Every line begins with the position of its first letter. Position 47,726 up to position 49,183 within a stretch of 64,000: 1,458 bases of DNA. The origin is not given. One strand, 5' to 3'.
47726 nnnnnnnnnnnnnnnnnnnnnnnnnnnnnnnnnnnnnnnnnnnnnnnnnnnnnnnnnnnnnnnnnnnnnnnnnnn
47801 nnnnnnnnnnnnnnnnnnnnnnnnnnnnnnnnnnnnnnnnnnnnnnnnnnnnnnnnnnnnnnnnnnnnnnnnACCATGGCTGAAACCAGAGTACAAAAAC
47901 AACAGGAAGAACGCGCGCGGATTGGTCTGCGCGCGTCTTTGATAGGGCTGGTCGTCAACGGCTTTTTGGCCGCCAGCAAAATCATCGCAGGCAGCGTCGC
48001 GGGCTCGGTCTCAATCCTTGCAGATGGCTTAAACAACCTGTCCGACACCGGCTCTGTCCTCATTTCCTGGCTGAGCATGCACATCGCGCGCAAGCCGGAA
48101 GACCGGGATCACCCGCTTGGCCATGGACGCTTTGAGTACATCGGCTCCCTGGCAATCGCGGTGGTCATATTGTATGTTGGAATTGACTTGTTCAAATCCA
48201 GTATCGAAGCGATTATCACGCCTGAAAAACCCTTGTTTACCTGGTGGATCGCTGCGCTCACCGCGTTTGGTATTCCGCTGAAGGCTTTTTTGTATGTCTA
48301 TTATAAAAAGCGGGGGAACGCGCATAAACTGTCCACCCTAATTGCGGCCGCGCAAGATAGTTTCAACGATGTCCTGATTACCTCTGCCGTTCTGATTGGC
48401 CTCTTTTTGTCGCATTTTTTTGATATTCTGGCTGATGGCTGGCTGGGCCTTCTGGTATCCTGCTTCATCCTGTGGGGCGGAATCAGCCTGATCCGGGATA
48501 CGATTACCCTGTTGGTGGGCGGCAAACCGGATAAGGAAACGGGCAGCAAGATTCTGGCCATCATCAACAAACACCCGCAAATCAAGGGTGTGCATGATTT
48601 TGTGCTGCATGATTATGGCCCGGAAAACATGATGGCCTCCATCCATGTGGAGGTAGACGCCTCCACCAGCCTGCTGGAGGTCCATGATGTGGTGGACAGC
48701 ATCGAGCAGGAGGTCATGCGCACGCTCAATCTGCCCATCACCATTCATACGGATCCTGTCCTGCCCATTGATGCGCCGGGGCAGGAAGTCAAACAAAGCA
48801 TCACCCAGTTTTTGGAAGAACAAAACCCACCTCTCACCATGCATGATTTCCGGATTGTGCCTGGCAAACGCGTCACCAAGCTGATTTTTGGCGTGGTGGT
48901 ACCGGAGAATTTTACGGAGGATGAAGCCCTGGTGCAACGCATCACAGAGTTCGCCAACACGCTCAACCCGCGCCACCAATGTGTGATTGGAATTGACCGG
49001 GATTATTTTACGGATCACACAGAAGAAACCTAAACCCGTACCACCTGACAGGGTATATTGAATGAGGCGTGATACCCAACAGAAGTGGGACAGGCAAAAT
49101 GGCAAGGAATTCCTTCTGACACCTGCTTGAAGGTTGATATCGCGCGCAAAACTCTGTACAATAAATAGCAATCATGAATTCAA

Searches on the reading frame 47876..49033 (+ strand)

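Call 3: search_protein_families(library=pfam, proteins=[window:47876-49033:+], max_evalue=0.01)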
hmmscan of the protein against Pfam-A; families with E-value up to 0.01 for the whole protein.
window:47876-49033:+ (385 aa): 2 families
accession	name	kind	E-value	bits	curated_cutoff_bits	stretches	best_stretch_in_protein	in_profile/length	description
PF01545.26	Cation_efflux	-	1.1e-42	146.5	26.6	1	22-214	2-198/198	Cation efflux family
PF16916.11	ZT_dimer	-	3.3e-15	56.3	26.7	1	218-294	1-77/78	Dimerisation domain of Zinc Transporter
